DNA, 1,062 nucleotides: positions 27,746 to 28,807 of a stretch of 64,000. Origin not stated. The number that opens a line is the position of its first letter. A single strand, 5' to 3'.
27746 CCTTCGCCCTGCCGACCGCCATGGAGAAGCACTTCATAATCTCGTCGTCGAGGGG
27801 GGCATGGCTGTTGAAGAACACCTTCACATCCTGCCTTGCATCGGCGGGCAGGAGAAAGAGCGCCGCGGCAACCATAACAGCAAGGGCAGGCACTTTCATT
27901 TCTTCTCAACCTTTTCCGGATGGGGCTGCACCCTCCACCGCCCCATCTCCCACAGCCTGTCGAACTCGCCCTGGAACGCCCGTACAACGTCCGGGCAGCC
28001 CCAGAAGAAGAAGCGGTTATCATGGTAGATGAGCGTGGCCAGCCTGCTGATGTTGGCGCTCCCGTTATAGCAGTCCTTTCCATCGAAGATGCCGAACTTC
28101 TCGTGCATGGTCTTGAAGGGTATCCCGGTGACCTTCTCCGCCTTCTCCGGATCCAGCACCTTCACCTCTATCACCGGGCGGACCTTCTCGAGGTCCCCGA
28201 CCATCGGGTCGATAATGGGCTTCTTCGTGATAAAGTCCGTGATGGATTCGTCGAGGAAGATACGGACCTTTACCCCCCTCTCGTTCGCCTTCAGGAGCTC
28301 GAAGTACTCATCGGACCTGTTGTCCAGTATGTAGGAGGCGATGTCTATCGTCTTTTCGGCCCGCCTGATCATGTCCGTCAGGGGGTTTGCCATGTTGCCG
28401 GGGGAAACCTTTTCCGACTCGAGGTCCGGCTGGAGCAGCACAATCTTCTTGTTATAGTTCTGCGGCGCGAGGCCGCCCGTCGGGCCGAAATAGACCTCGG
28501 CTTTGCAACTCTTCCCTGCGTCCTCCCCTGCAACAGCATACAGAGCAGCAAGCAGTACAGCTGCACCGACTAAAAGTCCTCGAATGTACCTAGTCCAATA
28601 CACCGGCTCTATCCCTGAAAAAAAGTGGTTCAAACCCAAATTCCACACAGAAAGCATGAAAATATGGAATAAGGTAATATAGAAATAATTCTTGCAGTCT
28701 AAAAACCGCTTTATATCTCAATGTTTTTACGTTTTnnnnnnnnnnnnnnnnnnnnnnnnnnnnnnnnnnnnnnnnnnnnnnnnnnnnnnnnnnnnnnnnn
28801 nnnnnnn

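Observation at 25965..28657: Minus-strand cluster of two secreted single-HKD (PLD/Nuc-like) paralogs followed by a nucleotidyltransferase-fold protein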

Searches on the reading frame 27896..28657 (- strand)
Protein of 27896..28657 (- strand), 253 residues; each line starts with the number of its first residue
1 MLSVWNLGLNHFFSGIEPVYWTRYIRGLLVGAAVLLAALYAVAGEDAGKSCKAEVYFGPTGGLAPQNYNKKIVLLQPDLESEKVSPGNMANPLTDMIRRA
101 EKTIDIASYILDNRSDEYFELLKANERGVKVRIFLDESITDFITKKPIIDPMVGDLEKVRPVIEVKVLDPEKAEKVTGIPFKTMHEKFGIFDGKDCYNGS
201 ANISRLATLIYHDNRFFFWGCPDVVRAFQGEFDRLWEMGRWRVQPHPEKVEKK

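Call 3: search_protein_families(library=pfam, proteins=[window:27896-28657:-], max_evalue=0.1)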
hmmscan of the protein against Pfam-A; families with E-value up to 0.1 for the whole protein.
window:27896-28657:- (253 aa): 3 families
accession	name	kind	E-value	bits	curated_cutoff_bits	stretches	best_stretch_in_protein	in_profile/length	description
PF13091.12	PLDc_2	-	1e-17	64.6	27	1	93-236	1-132/132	PLD-like domain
PF00614.28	PLDc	-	0.0034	17.8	21.9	1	183-203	4-24/28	Phospholipase D Active site motif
PF07894.18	SACK1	-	0.026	14.5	21.4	1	88-236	125-269/274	Scaffolding anchor of CK1 domain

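Call 4: search_protein_families(library=ncbifam, proteins=[window:27896-28657:-], max_evalue=0.1)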
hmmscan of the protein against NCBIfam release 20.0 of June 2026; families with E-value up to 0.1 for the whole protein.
window:27896-28657:- (253 aa): 7 families
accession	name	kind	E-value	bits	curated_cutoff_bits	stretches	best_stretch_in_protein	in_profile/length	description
NF038319.1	DISARM_DrmC_I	equivalog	4.8e-10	39.4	133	1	81-207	87-207/236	DISARM system phospholipase D-like protein DrmC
NF010492.0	PRK13912.1-3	equivalog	8.1e-08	32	297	1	91-207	37-144/178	nuclease NucT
NF010491.0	PRK13912.1-2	equivalog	7.6e-05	22.6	225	1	90-207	38-146/180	nuclease NucT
NF010493.0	PRK13912.1-4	equivalog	0.0039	17.2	351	1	97-207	36-137/171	nuclease NucT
TIGR04265.1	bac_cardiolipin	equivalog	0.037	13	290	1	93-219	134-254/483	cardiolipin synthase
TIGR01895.1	cas_Cas5t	exception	0.05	13.2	96.7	1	144-214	115-185/217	type I-B CRISPR-associated protein Cas5b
NF010490.0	PRK13912.1-1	equivalog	0.071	13.2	211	0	93-140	35-81/159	nuclease NucT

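Call 15: find_homologous_proteins(query=window:27896-28657:-, max_evalue=0.001)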
Query window:27896-28657:- (253 aa): 46 proteins with E <= 0.001 among 1007 candidates.
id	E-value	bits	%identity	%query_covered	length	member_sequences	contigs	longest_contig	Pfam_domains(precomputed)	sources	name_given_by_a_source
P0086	5.3e-164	562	100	97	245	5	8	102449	PF13091.13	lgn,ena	-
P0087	6.3e-116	404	78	88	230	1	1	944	PF13091.13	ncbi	-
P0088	4.1e-113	395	79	88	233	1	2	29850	PF13091.13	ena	-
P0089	1.7e-110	386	76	86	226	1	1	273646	PF13091.13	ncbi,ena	-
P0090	4.0e-108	379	75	87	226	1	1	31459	PF13091.13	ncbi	ncbi:MAG: phospholipase D family protein [PVC group bacterium]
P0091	1.5e-106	373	75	87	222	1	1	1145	PF13091.13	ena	-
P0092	3.5e-106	372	72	89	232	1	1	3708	PF13091.13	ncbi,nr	ncbi:MAG: phospholipase D family protein [Candidatus Auribacterota bacterium]|nr:phospholipase D fam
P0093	3.5e-106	372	73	87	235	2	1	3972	PF13091.13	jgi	-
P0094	3.3e-105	369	79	77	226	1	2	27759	PF13091.13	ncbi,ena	-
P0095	7.2e-105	368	74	86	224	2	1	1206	PF13091.13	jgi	-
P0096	2.5e-104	366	70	87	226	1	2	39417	PF13091.13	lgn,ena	-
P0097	1.1e-103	364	77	80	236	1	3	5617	PF13091.13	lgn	-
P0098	1.2e-103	364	74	87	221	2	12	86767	PF13091.13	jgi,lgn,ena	-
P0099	1.2e-103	364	71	87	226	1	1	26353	PF13091.13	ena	-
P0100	1.5e-103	364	74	82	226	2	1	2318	PF13091.13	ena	-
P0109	8.8e-92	325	69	80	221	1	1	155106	PF13091.13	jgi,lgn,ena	-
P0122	1.1e-51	194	45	88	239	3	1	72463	PF13091.13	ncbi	-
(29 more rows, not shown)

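Call 16: find_encoding_contigs(protein=P0089, flank=6000, max_places=1)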
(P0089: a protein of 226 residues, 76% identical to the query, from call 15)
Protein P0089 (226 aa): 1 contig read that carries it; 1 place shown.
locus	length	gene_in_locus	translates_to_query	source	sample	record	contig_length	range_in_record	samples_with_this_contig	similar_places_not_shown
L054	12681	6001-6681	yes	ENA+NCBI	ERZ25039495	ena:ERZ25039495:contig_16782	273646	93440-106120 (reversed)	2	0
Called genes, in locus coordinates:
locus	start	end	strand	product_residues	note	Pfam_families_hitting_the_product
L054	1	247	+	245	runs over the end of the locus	-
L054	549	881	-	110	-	PF04977:DivIC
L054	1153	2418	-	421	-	PF03952:Enolase_N, PF00113:Enolase_C, PF13378:MR_MLE_C (weak)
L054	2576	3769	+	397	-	PF04107:GCS2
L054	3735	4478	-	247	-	PF02951:GSH-S_N, PF02955:GSH-S_ATP, PF08443:RimK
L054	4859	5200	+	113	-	PF00753:Lactamase_B (weak)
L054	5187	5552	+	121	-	PF16123:HAGH_C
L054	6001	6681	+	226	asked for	PF13091:PLDc_2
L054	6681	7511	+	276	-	PF13091:PLDc_2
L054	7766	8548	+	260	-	PF02195:ParB_N, PF17762:HTH_ParB (weak)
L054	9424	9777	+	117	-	PF05973:Gp49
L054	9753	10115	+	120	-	PF12844:HTH_19, PF13560:HTH_31, PF01381:HTH_3, PF13443:HTH_26 (weak)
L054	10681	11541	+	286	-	-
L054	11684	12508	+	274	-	-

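Call 17: find_encoding_contigs(protein=P0109, flank=6000, max_places=1)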
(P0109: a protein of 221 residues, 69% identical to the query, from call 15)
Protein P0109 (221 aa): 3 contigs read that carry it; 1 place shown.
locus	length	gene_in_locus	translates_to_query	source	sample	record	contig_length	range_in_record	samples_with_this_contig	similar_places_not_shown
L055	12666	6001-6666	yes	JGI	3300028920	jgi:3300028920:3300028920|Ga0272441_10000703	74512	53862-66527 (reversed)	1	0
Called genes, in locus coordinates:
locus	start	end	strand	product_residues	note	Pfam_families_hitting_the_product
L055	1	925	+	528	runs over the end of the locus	-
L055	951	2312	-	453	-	PF02310:B12-binding, PF04055:Radical_SAM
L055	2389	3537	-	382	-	PF13439:Glyco_transf_4, PF13579:Glyco_trans_4_4, PF20706:GT4-conflict, PF00534:Glycos_transf_1, PF13692:Glyco_trans_1_4, PF13524:Glyco_trans_1_2 (weak)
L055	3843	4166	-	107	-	-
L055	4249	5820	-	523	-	PF13231:PMT_2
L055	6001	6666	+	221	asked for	PF13091:PLDc_2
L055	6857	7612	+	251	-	PF13091:PLDc_2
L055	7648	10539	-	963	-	PF23147:GDH2_N, PF23152:GDH_2nd, PF05088:Bac_GDH_CD, PF00208:ELFV_dehydrog, PF05088:Bac_GDH_CD (weak)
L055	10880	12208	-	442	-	PF13231:PMT_2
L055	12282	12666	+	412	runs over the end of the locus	PF14907:NTP_transf_5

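Call 18: find_encoding_contigs(protein=P0122, flank=6000, max_places=1)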
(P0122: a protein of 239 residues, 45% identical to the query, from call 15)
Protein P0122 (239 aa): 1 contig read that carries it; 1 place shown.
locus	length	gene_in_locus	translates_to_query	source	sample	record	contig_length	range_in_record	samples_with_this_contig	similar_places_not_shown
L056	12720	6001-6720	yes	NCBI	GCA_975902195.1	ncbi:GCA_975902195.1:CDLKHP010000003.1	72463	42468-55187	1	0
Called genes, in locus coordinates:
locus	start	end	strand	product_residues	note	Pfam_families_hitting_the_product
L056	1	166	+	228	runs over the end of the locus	PF00528:BPD_transp_1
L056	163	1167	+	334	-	PF02463:SMC_N (faint), PF00005:ABC_tran, PF13304:AAA_21 (weak), PF03459:TOBE (weak)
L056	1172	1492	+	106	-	-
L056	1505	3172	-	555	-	PF00474:SSF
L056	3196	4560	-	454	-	PF01773:Nucleos_tra2_N, PF07670:Gate, PF07662:Nucleos_tra2_C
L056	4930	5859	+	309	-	PF02540:NAD_synthase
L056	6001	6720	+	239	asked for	PF13091:PLDc_2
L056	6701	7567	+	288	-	PF13091:PLDc_2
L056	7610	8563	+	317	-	PF04015:DUF362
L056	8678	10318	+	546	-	PF12801:Fer4_5, PF25160:LdpA_Fe-S-bd (faint), PF00037:Fer4 (faint), PF12797:Fer4_2 (faint), PF12798:Fer4_3 (faint), PF12801:Fer4_5 (weak), PF13237:Fer4_10, PF12838:Fer4_7 (weak), +5 more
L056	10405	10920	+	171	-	PF02572:CobA_CobO_BtuR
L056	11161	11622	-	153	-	PF01668:SmpB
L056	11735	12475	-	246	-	PF08308:PEGA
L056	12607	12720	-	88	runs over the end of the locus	-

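Call 29: find_related_loci(query=A3, collection=metagenome_contigs, flank=6000)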
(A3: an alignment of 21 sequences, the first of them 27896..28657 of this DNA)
Query A3 (253 aa) in metagenome_contigs; peptide patterns used: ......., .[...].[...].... (x = any residue, [..] = any of these).
395 stretches matched a pattern; 60 encode a relative of the query (tblastn E <= 1e-3); 60 distinct loci.
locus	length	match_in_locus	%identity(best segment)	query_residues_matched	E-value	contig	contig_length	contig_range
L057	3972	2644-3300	73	34-252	4e-112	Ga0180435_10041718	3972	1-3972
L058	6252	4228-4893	73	22-244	8e-110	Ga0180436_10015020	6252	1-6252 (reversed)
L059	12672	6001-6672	72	28-252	1e-108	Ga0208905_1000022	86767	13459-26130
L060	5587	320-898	80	51-243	2e-107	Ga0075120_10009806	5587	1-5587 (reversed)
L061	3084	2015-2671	70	25-243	6e-110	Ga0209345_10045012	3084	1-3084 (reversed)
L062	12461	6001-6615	74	39-244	6e-105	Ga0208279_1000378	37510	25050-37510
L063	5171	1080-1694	74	39-244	4e-105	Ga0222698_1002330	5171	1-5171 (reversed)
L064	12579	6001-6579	76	51-243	3e-103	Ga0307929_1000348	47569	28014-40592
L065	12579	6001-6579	76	51-243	3e-103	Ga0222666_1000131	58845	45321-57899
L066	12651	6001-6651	65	29-245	5e-97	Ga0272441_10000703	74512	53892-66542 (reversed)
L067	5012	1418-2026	49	47-249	6e-59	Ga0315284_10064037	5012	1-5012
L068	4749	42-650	49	47-249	1e-58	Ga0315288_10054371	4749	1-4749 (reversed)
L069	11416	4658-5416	42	16-249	2e-58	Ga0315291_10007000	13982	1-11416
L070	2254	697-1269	49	55-246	1e-57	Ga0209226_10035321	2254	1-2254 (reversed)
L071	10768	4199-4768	49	55-245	4e-56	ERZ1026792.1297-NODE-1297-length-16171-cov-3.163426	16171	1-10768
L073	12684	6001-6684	41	28-246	6e-52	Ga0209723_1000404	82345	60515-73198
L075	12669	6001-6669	34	23-236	3e-21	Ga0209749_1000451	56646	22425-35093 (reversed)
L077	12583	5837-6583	29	13-241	2e-20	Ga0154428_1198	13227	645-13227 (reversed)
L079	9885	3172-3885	32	14-236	2e-20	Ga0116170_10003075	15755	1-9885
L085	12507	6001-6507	30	62-247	5e-19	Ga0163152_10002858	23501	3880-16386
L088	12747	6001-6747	27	13-241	9e-18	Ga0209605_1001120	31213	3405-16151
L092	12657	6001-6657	30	34-236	2e-16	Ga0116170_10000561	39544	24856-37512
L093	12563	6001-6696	28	33-241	3e-16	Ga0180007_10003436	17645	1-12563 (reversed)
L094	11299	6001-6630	30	55-241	7e-16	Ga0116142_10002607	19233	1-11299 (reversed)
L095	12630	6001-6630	29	55-241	7e-16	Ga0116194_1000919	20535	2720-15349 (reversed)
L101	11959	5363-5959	30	54-236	3e-15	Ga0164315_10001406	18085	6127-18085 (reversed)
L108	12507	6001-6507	30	56-240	1e-12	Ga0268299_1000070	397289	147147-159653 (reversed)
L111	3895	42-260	45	181-241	2e-12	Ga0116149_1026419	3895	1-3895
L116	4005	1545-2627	30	81-245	4e-10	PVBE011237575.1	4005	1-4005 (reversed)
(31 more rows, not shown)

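Call 35: search_protein_families(library=padloc, proteins=[window:27896-28657:-], max_evalue=0.1)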
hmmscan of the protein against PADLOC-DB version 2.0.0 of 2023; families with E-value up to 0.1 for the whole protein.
window:27896-28657:- (253 aa): 20 families
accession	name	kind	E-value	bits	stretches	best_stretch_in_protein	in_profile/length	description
PDLC02614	DrmC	-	1.3e-08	32.8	1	93-205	26-122/153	DrmC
PDLC02585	DrmC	-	1e-07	29.8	1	91-207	108-217/253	DrmC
PDLC02607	DrmC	-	4.8e-06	24.1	1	90-205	112-224/265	DrmC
PDLC02602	DrmC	-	5.4e-06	23.6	1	91-206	109-220/381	DrmC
PDLC02597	DrmC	-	1.7e-05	22.8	1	91-205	99-206/242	DrmC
PDLC02612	DrmC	-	0.0001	19.9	1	92-140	96-144/235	DrmC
PDLC02606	DrmC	-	0.00018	19.3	1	89-207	35-146/182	DrmC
PDLC02616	DrmC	-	0.0022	15.6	1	88-138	81-132/224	DrmC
PDLC02588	DrmC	-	0.007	14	0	82-135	98-151/256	DrmC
PDLC02595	DrmC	-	0.009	13.8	1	93-141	121-173/269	DrmC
PDLC00947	Cas5b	-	0.013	13.2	1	144-214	115-185/217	"CRISPR-associated protein Cas5, subtype I-B/TNEAP"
PDLC02609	DrmC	-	0.016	13.1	1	83-142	91-151/241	DrmC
PDLC03922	MkoB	-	0.034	11.4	1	83-135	306-360/610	-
PDLC02594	DrmC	-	0.035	11.5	1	94-138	100-145/240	DrmC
PDLC02611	DrmC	-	0.038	12.2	1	95-153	3-57/138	DrmC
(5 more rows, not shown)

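Call 38: search_protein_families(library=pfam, proteins=[L073:5941-7551:+, L075:5953-7593:+, L088:5962-7635:+, L101:5201-7015:+, L085:4582-6516:+, L108:3958-6516:+, L116:1350-2879:+], max_evalue=0.01)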
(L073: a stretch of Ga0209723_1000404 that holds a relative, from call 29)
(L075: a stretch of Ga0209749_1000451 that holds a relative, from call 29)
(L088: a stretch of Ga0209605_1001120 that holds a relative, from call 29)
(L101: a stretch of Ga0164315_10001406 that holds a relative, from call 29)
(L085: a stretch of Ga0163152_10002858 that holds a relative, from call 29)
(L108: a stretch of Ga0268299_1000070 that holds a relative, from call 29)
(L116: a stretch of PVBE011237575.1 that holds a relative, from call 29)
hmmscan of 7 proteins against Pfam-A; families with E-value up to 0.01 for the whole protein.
L073:5941-7551:+ (536 aa): 2 families
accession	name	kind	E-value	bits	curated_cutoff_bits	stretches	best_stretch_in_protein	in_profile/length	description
PF13091.12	PLDc_2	-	3.4e-35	121.2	27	2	96-238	1-132/132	PLD-like domain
PF00614.28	PLDc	-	6e-05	23.3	21.9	1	185-205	4-24/28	Phospholipase D Active site motif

L075:5953-7593:+ (546 aa): 4 families
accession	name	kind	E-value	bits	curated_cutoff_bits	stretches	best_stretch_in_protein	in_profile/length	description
PF13091.12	PLDc_2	-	4.4e-25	88.5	27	2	296-448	9-132/132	PLD-like domain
PF07894.18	SACK1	-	2.4e-06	27.7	21.4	1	77-238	129-268/274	Scaffolding anchor of CK1 domain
PF13412.12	HTH_24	-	0.0054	16.7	21.9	0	491-530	7-46/48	Winged helix-turn-helix DNA-binding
PF13463.12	HTH_27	-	0.0075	17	22.2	0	503-533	20-50/68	Winged helix DNA-binding domain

L088:5962-7635:+ (557 aa): 2 families
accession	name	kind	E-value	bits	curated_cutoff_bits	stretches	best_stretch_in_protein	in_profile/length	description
PF13091.12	PLDc_2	-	1e-20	74.4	27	2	306-460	7-132/132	PLD-like domain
PF13412.12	HTH_24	-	0.0082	16.1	21.9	0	502-542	7-47/48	Winged helix-turn-helix DNA-binding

L101:5201-7015:+ (604 aa): 2 families
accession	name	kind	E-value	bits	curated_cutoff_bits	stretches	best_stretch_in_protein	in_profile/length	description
PF13091.12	PLDc_2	-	7.8e-31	107.1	27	2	304-511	2-132/132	PLD-like domain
PF07894.18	SACK1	-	3.3e-11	43.7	21.4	1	82-201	123-225/274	Scaffolding anchor of CK1 domain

L085:4582-6516:+ (644 aa): 6 families
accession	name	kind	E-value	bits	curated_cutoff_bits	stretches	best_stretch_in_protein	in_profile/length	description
PF13091.12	PLDc_2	-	8.6e-26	90.8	27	2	511-633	7-132/132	PLD-like domain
PF12836.13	HHH_3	-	9.7e-18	64.5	27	2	393-452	4-64/65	Helix-hairpin-helix motif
PF14579.12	HHH_6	-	4e-05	24.2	25.6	0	345-375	32-62/90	Helix-hairpin-helix motif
PF00633.29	HHH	-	0.00016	21.8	24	1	398-421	6-29/30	Helix-hairpin-helix motif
PF12826.13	HHH_2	-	0.0019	18.7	27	0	396-426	28-58/64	Helix-hairpin-helix motif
PF24217.1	DUF7436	-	0.0064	16.9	34.2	0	528-637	47-151/153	Family of unknown function (DUF7436)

L108:3958-6516:+ (852 aa): 3 families
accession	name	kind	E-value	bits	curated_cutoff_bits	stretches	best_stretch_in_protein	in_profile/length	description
PF13091.12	PLDc_2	-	4e-22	78.9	27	2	728-846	8-132/132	PLD-like domain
PF12836.13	HHH_3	-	5.4e-13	49.3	27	1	611-654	5-49/65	Helix-hairpin-helix motif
PF14579.12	HHH_6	-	3.3e-05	24.4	25.6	0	626-670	32-77/90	Helix-hairpin-helix motif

L116:1350-2879:+ (509 aa): 4 families
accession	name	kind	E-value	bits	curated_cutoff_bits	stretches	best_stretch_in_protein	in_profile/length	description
PF13091.12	PLDc_2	-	1e-41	142.3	27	2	281-417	1-132/132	PLD-like domain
PF07894.18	SACK1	-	4.3e-09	36.8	21.4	1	176-233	218-273/274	Scaffolding anchor of CK1 domain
PF00614.28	PLDc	-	1.8e-05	25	21.9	1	175-197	3-25/28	Phospholipase D Active site motif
PF19509.4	DUF6043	-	0.00026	20.9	23.2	1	17-114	172-264/314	Family of unknown function (DUF6043)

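Call 39: search_protein_families(library=ncbifam, proteins=[L073:5941-7551:+, L075:5953-7593:+, L088:5962-7635:+, L101:5201-7015:+, L085:4582-6516:+, L108:3958-6516:+, L116:1350-2879:+], max_evalue=0.01)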
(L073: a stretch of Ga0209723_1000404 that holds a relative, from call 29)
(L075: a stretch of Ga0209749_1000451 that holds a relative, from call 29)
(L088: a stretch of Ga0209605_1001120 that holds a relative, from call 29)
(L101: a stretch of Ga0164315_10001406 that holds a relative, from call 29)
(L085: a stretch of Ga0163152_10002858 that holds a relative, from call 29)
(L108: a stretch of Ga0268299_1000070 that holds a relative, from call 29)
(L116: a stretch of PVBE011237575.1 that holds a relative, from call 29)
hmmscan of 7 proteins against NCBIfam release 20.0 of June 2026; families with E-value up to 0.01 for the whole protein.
L073:5941-7551:+ (536 aa): 5 families
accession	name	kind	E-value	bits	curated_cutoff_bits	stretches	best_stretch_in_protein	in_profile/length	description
NF038319.1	DISARM_DrmC_I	equivalog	7.9e-16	58.3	133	2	95-204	98-202/236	DISARM system phospholipase D-like protein DrmC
NF010492.0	PRK13912.1-3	equivalog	1.3e-15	57.4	297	2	96-207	39-142/178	nuclease NucT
NF010493.0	PRK13912.1-4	equivalog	1.8e-09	37.8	351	1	432-475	110-153/171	nuclease NucT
NF010491.0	PRK13912.1-2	equivalog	3.7e-07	30.1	225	0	96-205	41-142/180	nuclease NucT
NF010490.0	PRK13912.1-1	equivalog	7.9e-06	26.1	211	0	96-147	35-85/159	nuclease NucT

L075:5953-7593:+ (546 aa): 6 families
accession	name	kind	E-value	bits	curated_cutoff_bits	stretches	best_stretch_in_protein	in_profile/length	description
NF038319.1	DISARM_DrmC_I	equivalog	1.1e-09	38.1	133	1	273-421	86-213/236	DISARM system phospholipase D-like protein DrmC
NF010492.0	PRK13912.1-3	equivalog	1.7e-08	34.2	297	0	391-426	120-155/178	nuclease NucT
NF010490.0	PRK13912.1-1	equivalog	1.1e-06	28.9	211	0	81-162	40-117/159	nuclease NucT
NF010491.0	PRK13912.1-2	equivalog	6.9e-05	22.7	225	0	287-334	39-85/180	nuclease NucT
NF010493.0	PRK13912.1-4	equivalog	0.0014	18.6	351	0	392-423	114-145/171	nuclease NucT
NF033788.1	HTH_metalloreg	subfamily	0.0037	17.1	55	1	479-534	3-58/77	metalloregulator ArsR/SmtB family transcription factor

L088:5962-7635:+ (557 aa): 4 families
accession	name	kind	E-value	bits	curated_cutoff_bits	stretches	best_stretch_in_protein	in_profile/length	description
NF010492.0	PRK13912.1-3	equivalog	1.8e-06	27.7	297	1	404-439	121-156/178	nuclease NucT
NF050127.1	MbnA_like_MovA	equivalog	0.0034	17.2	33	1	409-422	9-22/23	methanobactin-like peptide MovA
NF040947.1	trans_reg_LysM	equivalog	0.0061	16.3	180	0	498-540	3-45/136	HTH-type transcriptional regulator LysM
NF040820.1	trans_reg_LrpA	equivalog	0.0068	16.3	250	0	498-543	4-49/141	HTH-type transcriptional regulator LrpA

L101:5201-7015:+ (604 aa): 5 families
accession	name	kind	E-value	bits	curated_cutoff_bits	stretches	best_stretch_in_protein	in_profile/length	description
NF010492.0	PRK13912.1-3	equivalog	2.9e-13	49.8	297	1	454-490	120-156/178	nuclease NucT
NF010490.0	PRK13912.1-1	equivalog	1.7e-09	38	211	0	100-146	44-89/159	nuclease NucT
NF010493.0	PRK13912.1-4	equivalog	1.6e-07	31.4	351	1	455-487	114-146/171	nuclease NucT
NF038319.1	DISARM_DrmC_I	equivalog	1.6e-07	31.1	133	1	447-485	168-214/236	DISARM system phospholipase D-like protein DrmC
NF010491.0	PRK13912.1-2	equivalog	5.5e-06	26.3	225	0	454-486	122-154/180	nuclease NucT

L085:4582-6516:+ (644 aa): 10 families
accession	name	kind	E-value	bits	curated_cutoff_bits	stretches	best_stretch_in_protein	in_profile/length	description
TIGR01259.1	comE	subfamily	4.1e-17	62.3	152.35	2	389-452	54-118/120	comEA protein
TIGR00426.1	TIGR00426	subfamily_domain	2.4e-13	49.9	53.1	2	394-448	7-63/69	competence protein ComEA helix-hairpin-helix repeat region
NF010492.0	PRK13912.1-3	equivalog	1.1e-05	25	297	0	182-230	116-160/178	nuclease NucT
NF041068.1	DpdK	equivalog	5.9e-05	22.7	100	1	534-610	70-145/167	phospholipase D-like domain-containing protein DpdK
NF010493.0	PRK13912.1-4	equivalog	0.00019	21.5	351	0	504-636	28-168/171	nuclease NucT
NF038319.1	DISARM_DrmC_I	equivalog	0.00039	20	133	1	506-601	100-204/236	DISARM system phospholipase D-like protein DrmC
NF010931.0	PRK14351.1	equivalog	0.00039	19.1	1051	1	379-446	537-603/692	NAD-dependent DNA ligase LigA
NF005932.1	PRK07956.1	equivalog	0.00092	17.8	369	1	381-451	517-579/664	NAD-dependent DNA ligase LigA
NF010491.0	PRK13912.1-2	equivalog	0.0026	17.6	225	0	179-224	115-156/180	nuclease NucT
NF005078.0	PRK06505.1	equivalog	0.0048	16.1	446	0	381-439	168-226/271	enoyl-ACP reductase FabI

L108:3958-6516:+ (852 aa): 6 families
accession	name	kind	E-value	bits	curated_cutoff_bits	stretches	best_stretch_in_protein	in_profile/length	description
TIGR00426.1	TIGR00426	subfamily_domain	1.1e-14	54.2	53.1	1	611-661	7-60/69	competence protein ComEA helix-hairpin-helix repeat region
TIGR01259.1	comE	subfamily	2.5e-12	46.9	152.35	1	608-654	56-103/120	comEA protein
NF010492.0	PRK13912.1-3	equivalog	9.8e-06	25.2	297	0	429-469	118-154/178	nuclease NucT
NF010493.0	PRK13912.1-4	equivalog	1.4e-05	25.2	351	0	315-480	17-157/171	nuclease NucT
NF041068.1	DpdK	equivalog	3.6e-05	23.4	100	1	749-846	71-167/167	phospholipase D-like domain-containing protein DpdK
NF038319.1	DISARM_DrmC_I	equivalog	7.5e-05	22.4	133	1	721-818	101-208/236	DISARM system phospholipase D-like protein DrmC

L116:1350-2879:+ (509 aa): 9 families
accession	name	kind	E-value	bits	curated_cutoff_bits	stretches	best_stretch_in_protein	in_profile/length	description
NF010492.0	PRK13912.1-3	equivalog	4.4e-17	62.2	297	2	280-402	38-160/178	nuclease NucT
NF038319.1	DISARM_DrmC_I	equivalog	2e-14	53.7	133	2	279-393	97-214/236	DISARM system phospholipase D-like protein DrmC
NF010490.0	PRK13912.1-1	equivalog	3.4e-11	43.5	211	1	271-392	25-134/159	nuclease NucT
NF010491.0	PRK13912.1-2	equivalog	2.5e-08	33.9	225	0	176-212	122-156/180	nuclease NucT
NF010493.0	PRK13912.1-4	equivalog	1.5e-07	31.5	351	1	175-203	112-140/171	nuclease NucT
NF009107.0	PRK12452.1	equivalog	9.8e-05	21.3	787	0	279-424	347-488/509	cardiolipin synthase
NF008427.0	PRK11263.1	equivalog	0.00011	21.4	281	0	281-384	24-133/409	cardiolipin synthase ClsB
NF006946.0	PRK09428.1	equivalog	0.00033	19.7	314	1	277-327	36-90/451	CDP-diacylglycerol--serine O-phosphatidyltransferase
TIGR04265.1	bac_cardiolipin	equivalog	0.00051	19.1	290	0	278-382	131-240/483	cardiolipin synthase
